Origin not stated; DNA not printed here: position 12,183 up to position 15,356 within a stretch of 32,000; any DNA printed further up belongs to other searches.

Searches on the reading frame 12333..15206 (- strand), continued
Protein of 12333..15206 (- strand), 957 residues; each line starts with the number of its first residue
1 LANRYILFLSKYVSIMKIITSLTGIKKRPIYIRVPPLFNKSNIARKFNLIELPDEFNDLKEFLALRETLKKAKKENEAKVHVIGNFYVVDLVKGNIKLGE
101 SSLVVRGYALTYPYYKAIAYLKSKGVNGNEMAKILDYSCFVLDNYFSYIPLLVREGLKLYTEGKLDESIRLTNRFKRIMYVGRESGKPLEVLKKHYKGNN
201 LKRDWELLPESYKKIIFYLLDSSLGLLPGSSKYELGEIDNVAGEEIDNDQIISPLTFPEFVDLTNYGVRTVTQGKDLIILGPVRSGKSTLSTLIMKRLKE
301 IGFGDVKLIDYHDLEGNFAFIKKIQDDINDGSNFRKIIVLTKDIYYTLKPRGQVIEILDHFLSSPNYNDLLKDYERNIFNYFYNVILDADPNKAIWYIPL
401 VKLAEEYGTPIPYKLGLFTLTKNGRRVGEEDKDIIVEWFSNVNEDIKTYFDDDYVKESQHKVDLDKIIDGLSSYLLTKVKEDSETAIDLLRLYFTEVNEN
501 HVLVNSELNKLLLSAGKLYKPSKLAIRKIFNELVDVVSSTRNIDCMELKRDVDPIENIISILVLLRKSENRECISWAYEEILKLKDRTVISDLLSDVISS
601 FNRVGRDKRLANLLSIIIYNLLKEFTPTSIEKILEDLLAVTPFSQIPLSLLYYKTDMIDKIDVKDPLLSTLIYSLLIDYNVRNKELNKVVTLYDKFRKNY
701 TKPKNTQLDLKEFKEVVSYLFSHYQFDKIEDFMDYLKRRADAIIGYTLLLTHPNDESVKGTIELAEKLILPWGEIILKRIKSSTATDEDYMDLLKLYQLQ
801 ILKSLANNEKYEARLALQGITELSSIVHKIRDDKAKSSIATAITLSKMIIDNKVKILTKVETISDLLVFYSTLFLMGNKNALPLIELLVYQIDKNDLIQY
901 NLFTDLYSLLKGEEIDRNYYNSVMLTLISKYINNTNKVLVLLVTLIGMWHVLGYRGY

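Call 30: find_homologous_proteins(query=A1, max_evalue=0.001)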
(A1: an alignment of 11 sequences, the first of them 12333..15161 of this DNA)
Query A1 (11 sequences) (942 aa, profile of the alignment): 2 proteins with E <= 0.001 among 8000 candidates.
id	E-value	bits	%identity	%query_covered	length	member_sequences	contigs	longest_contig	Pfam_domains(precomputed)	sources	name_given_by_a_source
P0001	0.0e+0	1093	100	100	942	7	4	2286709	-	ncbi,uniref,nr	ncbi:hypothetical protein [Sulfolobus acidocaldarius]|uniref:hypothetical protein n=1 Tax=Sulfolobus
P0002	0.0e+0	1093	89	100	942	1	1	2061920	-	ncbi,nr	ncbi:hypothetical protein SUSAZ_00825 [Sulfolobus acidocaldarius SUSAZ]|nr:hypothetical protein SUSA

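Call 31: find_related_loci(query=A1, collection=genome_contigs, flank=8000)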
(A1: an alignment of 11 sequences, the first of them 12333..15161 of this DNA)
Query A1 (942 aa) in genome_contigs; peptide patterns used: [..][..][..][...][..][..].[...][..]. (x = any residue, [..] = any of these).
24 stretches matched a pattern; 2 encode a relative of the query (tblastn E <= 1e-3); 2 distinct loci.
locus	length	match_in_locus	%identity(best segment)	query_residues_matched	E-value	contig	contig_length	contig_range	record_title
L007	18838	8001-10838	32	1-940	1e-129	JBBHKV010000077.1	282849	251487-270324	Sulfolobaceae archaeon RB850M NODE_3_length_282849_cov_26.113986, whole genome shotgun sequence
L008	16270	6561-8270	28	21-564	4e-40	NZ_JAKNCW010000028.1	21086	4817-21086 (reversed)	Metallosphaera javensis (ex Hofmann et al. 2022) strain J1 NODE_28_length_21086_cov_107.611785, whole genome shotgun seq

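Call 34: find_related_loci(query=A1, collection=metagenome_contigs, flank=8000)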
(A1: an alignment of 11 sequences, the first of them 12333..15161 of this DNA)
Query A1 (942 aa) in metagenome_contigs; peptide patterns used: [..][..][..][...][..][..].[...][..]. (x = any residue, [..] = any of these).
65 stretches matched a pattern; 13 encode a relative of the query (tblastn E <= 1e-3); 13 distinct loci.
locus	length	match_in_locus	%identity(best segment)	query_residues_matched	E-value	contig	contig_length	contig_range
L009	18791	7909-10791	33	1-938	2e-140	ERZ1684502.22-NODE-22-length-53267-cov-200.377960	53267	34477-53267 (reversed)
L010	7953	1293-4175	33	1-938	8e-138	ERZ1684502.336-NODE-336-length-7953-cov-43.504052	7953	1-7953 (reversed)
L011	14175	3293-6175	33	1-938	1e-136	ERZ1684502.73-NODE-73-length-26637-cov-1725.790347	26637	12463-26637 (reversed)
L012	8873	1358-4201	33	10-938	1e-136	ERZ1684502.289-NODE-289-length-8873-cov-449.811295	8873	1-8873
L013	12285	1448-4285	33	1-940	1e-129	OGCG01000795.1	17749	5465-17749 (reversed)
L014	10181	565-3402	33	1-940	5e-129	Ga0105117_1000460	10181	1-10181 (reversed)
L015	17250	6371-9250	34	1-938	1e-137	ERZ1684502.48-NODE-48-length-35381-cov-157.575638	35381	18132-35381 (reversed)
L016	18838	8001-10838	33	1-940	2e-129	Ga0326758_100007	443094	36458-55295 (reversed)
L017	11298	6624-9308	25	12-840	2e-39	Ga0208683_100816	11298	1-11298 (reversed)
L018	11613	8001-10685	25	12-840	7e-39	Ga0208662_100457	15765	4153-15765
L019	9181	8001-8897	30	30-333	6e-26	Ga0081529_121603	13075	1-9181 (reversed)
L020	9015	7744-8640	30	30-333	1e-25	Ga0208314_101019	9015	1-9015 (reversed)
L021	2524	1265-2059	31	69-333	4e-25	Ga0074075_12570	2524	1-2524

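Call 35: find_related_loci(query=A1, collection=viral_contigs, flank=8000)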
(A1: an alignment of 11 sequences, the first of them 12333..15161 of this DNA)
Query A1 (942 aa) in viral_contigs; peptide patterns used: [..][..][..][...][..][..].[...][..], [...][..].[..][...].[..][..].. (x = any residue, [..] = any of these).
214 stretches matched a pattern, but none encodes a relative of the query by tblastn (E <= 1e-3).

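Call 38: search_protein_families(library=pfam, proteins=[L018:983-4033:+, L018:4036-5106:+, L018:5103-5495:+, L018:5488-7614:+, L009:6826-7800:-, L009:10786-11559:-, L007:6792-7568:-, L008:10109-10885:+, L019:6017-7171:+, L007:10851-12581:-], max_evalue=0.001)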
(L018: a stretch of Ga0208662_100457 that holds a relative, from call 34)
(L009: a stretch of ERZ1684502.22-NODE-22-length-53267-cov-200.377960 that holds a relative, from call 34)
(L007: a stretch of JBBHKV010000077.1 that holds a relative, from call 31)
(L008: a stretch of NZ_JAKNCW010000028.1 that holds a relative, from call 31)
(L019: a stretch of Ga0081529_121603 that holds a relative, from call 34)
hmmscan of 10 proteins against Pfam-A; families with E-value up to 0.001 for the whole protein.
L018:983-4033:+ (1016 aa): 1 family
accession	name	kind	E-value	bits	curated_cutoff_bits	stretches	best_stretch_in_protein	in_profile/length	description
PF25199.1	nSTAND_NTPase5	-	2.8e-05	24.4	34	0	23-68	17-65/145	Novel STAND NTPase 5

L018:4036-5106:+ (356 aa): 0 families

L018:5103-5495:+ (130 aa): 0 families

L018:5488-7614:+ (708 aa): 3 families
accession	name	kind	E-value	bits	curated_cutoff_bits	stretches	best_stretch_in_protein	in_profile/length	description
PF00270.35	DEAD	-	2.2e-20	73.5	26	1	46-197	2-164/167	DEAD/DEAH box helicase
PF00271.37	Helicase_C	-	6.8e-17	62.2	23.5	1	241-341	5-109/110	Helicase conserved C-terminal domain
PF04851.21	ResIII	-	5e-10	40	22.5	1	43-194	3-162/164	Type III restriction enzyme, res subunit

L009:6826-7800:- (324 aa): 0 families

L009:10786-11559:- (257 aa): 2 families
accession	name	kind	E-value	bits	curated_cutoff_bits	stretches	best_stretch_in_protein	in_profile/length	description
PF13478.12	XdhC_C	-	3e-21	76.7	29.7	1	76-214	1-125/125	XdhC Rossmann domain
PF17836.7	PglD_N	-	0.00059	20.8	23.4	0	76-138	2-64/78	PglD N-terminal domain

L007:6792-7568:- (258 aa): 1 family
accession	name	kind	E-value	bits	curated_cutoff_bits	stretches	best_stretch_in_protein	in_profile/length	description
PF07264.17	EI24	-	0.00057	20.5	32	1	46-122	16-94/199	Sulfate transporter CysZ/Etoposide-induced protein 2.4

L008:10109-10885:+ (258 aa): 0 families

L019:6017-7171:+ (384 aa): 0 families

L007:10851-12581:- (576 aa): 0 families

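Call 39: search_protein_families(library=padloc, proteins=[L018:983-4033:+, L018:4036-5106:+, L018:5103-5495:+, L018:5488-7614:+, L018:7953-11045:+, P0035, P0036, P0037, P0040, P0032], max_evalue=0.01)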
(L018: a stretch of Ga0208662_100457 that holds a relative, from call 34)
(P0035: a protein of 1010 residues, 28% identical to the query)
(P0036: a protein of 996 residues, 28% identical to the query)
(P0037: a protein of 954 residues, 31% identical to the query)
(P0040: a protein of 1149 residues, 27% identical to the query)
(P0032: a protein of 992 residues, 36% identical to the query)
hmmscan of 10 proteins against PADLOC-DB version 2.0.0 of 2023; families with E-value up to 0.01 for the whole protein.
L018:983-4033:+ (1016 aa): 0 families

L018:4036-5106:+ (356 aa): 1 family
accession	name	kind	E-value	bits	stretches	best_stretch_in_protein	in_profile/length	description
PDLC03865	LmuB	-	0.0099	12.1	0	6-330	580-862/1007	-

L018:5103-5495:+ (130 aa): 0 families

L018:5488-7614:+ (708 aa): 49 families (the best 25 are shown)
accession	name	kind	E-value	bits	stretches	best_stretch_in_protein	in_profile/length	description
PDLC03960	SngC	-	1.8e-23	81.2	1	46-343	27-364/720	-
PDLC02503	BrxHI|BrxHII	-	2.6e-22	76.9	1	43-343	24-344/698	BrxHI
PDLC00937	Cas3d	-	1e-18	65.7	2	47-109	1-65/357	"CRISPR-associated helicase Cas3, subtype CYANO"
PDLC03928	PsyrT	-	3.6e-18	63.2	1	42-351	20-343/689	-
PDLC01323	Cas3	-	9.1e-17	59.7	2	119-337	89-292/294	CAS-I-D; effector_G3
PDLC02864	DpdF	-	5.6e-15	53.1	1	43-340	22-327/610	DpdF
PDLC01252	Cas3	-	1.6e-14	52.1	1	62-358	3-305/324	CAS-I; effector_G3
PDLC02707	PbeA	-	3e-14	50.6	1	237-340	511-616/672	PbeA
PDLC00938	Cas3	-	2.3e-13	48.1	2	153-313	126-294/358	CRISPR-associated helicase Cas3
PDLC00036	DruE3|DruE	-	2.4e-13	46.1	2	277-343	1029-1095/2023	SNF2 family N-terminal domain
PDLC01196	Cas3d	-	2.9e-13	47.2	1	41-131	12-105/594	CAS-I-D; effector_G3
PDLC01761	Cas3b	-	2e-12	44.6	2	146-304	347-501/705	-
PDLC00035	DruE3|DruE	-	2e-12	43.6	2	287-343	1049-1105/1460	SNF2 family N-terminal domain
PDLC00037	DruE3|DruE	-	4.7e-12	42.5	2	287-343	1046-1102/2055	SNF2 family N-terminal domain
PDLC02861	DpdF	-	1.3e-11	41.5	1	47-340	32-332/611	DpdF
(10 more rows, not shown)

L018:7953-11045:+ (1030 aa): 0 families

P0035 (1010 aa): 1 family
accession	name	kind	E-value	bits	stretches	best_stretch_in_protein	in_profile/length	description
PDLC04140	mad8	-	1.7e-09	35.6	1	274-362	26-86/314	mads_8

P0036 (996 aa): 2 families
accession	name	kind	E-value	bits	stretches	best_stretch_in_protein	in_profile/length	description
PDLC04140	mad8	-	2.5e-07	28.5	1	279-396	27-101/314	mads_8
PDLC02911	VakA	-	0.00083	18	0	17-38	2-23/163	-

P0037 (954 aa): 1 family
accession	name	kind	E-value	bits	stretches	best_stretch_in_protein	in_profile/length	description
PDLC04140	mad8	-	0.00015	19.4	0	272-361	30-115/314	mads_8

P0040 (1149 aa): 1 family
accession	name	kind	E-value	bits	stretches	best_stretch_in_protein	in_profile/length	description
PDLC04140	mad8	-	0.00022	18.8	0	338-418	32-111/314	mads_8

P0032 (992 aa): 0 families

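Call 54: predict_structure(alignment_id=A1)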
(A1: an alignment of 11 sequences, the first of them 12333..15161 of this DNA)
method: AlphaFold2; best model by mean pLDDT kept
length: 942 residues; sequences in the alignment: 11
mean_pLDDT: 82.0   pTM: 0.59
mean pLDDT of the five models: 82.0, 80.3, 79.3, 78.9, 78.6
residues with pLDDT >= 90: 210; 70-90: 599; 50-70: 115; < 50: 18
segments of 3 or more residues with pLDDT < 50: 345-356, 482-485
pLDDT, mean of each block of 10 residues (from residue 1): 65 73 83 84 91 79 74 89 86 79 88 88 86 89 93 88 83 88 85 91 92 91 63 63 83 88 85 88 83 87 88 84 92 90 52 50 79 83 87 88 86 69 83 61 69 92 89 82 51 80 86 88 77 61 80 84 82 77 85 86 84 79 89 89 83 88 80 81 78 80 74 80 88 83 89 90 86 89 92 80 91 87 93 87 79 90 83 79 77 78 71 87 91 72 45
secondary structure, 60 per line:
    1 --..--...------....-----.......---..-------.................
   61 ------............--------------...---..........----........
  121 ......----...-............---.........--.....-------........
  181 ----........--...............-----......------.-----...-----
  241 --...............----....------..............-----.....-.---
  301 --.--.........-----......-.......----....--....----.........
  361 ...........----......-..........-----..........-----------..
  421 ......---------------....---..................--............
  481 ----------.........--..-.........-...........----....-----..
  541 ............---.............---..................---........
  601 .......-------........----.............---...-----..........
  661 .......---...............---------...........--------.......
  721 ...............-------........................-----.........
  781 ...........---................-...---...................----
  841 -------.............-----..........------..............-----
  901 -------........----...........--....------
elements in order (helices of 4 or more, strands of 3 or more residues): E16-19 H25-31 H44-60 E67-70 H71-78 E93-95 H99-108 H113-123 E124-126 E131-133 H135-146 H150-158 H161-165 H173-180 H186-192 H195-209 H215-220 H243-257 E262-265 H272-285 E291-295 H306-314 E320-325 H327-333 E338-341 H344-347 H352-371 H376-381 H383-392 H398-407 H419-426 H442-445 H449-466 H469-480 H491-497 H505-513 H515-525 H530-533 H539-552 H556-568 H572-589 H593-607 H615-622 H627-639 H651-667 H671-685 H695-705 H714-735 H743-766 H772-791 H795-810 H818-836 H848-860 H866-875 H882-895 H908-915 H920-930 H933-936

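Call 56: fold_search(model_id=the predicted structure, library=pdb)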
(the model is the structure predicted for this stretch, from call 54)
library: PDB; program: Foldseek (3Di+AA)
matches with E <= 10: 736; with E <= 0.001: 0
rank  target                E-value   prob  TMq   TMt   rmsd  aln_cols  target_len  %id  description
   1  8rc4_g                7.2e-03  0.95  0.20  0.20  21.7       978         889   10  Structure of Integrator-PP2A complex (released 2024-02-07)
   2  7mi6                  1.2e-02  0.28  0.11  0.05  33.2      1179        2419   12  Yeast dynein motor domain in the presence of a pyrazolo-pyrimidinone-based compound, Model 1 (released 2021-05-26)
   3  2qna_A                2.0e-02  0.91  0.17  0.20  20.0       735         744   10  Crystal structure of human Importin-beta (127-876) in complex with the IBB-domain of Snurportin1 (1-65) (released 2008-04-08)
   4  9hcj_P0               2.2e-02  0.47  0.11  0.13  30.6       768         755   12  D. discoideum nuclear pore complex (released 2024-12-25)
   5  4w8f_B                2.8e-02  0.16  0.10  0.06  38.6      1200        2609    9  Crystal structure of the dynein motor domain in the AMPPNP-bound state (released 2014-11-12)
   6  9zjr                  3.2e-02  0.47  0.12  0.11  21.2       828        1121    9  Human sterile alpha motif domain-containing protein 9 (SAMD9), monomer (released 2026-02-25)
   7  8yjb_G                3.4e-02  0.91  0.21  0.22  20.7       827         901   10  Cryo-EM structure of the human DSS1-INTAC complex (released 2025-03-05)
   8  1wa5_C                4.3e-02  0.41  0.13  0.13  20.9       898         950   14  Structure of the Cse1:Imp-alpha:RanGTP complex (released 2004-12-13)
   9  9e0u                  4.6e-02  0.21  0.13  0.07  31.3      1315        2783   10  Cryo-EM structure of human cytoplasmic dynein-1 in the presence of ATP (released 2025-07-09)
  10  5h2v_A                4.8e-02  0.44  0.16  0.16  18.9       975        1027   11  Crystal structure of the karyopherin Kap121p bound to the SUMO protease Ulp1p (released 2016-12-14)
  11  9rtt_Q                5.6e-02  0.33  0.14  0.14  33.1       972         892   10  Activated Elongation Complex with IWS1 and ELOF1 (released 2025-09-03)
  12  4uqi_B                6.8e-02  0.54  0.13  0.18  22.9       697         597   12  AP2 controls clathrin polymerization with a membrane-activated switch (released 2014-07-30)
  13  2vgl_A                7.7e-02  0.47  0.11  0.14  18.3       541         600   13  AP2 CLATHRIN ADAPTOR CORE (released 2007-12-25)
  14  9qhc_A                8.0e-02  0.99  0.15  0.39  13.9       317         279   11  Crystal structure of 8-repeat CTPR protein with eliminated coordination sites (released 2025-10-22)
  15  8q9t_E                8.0e-02  0.30  0.13  0.12  35.3      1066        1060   11  CryoEM structure of a S. Cerevisiae Ski238 complex bound to RNA (released 2023-11-29)
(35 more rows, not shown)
